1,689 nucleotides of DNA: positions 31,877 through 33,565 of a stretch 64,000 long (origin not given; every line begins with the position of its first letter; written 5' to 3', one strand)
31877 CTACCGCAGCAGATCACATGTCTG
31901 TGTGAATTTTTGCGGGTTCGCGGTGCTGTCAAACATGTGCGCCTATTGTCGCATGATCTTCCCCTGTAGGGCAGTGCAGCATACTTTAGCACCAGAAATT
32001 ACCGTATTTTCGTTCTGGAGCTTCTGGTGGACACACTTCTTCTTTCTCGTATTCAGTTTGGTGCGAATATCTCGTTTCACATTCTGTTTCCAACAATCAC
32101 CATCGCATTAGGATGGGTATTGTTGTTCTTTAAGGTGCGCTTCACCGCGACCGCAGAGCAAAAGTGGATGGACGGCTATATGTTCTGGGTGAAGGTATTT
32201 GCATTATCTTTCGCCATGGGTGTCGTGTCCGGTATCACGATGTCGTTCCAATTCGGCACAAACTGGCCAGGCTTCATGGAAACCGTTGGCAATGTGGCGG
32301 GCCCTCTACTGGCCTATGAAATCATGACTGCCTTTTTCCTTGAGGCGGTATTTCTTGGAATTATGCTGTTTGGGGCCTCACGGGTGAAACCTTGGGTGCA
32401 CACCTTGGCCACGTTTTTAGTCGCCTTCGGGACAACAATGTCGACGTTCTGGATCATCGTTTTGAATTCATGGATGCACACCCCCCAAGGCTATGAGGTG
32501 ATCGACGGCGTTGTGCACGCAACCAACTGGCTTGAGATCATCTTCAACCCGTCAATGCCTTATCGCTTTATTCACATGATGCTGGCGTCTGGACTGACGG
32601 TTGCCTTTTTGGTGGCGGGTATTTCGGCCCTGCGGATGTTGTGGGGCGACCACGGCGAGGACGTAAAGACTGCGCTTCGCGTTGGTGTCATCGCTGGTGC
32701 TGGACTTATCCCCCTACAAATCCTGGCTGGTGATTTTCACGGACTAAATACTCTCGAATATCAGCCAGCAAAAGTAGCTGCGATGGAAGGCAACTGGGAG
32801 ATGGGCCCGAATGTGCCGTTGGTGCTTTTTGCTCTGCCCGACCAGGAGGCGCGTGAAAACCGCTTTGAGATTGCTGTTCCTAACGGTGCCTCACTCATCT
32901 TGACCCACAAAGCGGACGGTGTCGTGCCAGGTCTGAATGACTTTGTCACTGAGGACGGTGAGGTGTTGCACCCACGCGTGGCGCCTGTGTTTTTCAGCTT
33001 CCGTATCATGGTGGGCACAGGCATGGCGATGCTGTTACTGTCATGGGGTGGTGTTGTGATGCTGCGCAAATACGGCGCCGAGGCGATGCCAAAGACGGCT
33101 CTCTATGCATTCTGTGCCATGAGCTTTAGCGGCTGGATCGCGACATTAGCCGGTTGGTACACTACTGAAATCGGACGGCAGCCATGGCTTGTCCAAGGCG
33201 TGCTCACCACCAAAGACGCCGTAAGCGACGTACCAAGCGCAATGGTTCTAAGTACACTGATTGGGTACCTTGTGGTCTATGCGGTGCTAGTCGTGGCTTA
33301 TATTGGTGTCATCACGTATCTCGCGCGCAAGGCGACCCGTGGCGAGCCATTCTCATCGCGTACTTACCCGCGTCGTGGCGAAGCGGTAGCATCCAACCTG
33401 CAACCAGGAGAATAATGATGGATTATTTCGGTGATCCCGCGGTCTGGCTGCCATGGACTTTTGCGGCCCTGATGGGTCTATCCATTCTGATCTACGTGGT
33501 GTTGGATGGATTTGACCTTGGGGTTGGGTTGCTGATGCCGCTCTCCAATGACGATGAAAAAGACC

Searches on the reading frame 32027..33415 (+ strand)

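Call 37: search_protein_families(library=pfam, proteins=[window:32027-33415:+])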
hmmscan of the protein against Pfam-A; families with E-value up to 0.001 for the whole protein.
window:32027-33415:+ (462 aa): 1 family
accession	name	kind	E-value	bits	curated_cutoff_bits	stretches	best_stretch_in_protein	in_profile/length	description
PF01654.22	Cyt_bd_oxida_I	-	1.1e-153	512.2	26.2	1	6-435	1-416/418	Cytochrome bd terminal oxidase subunit I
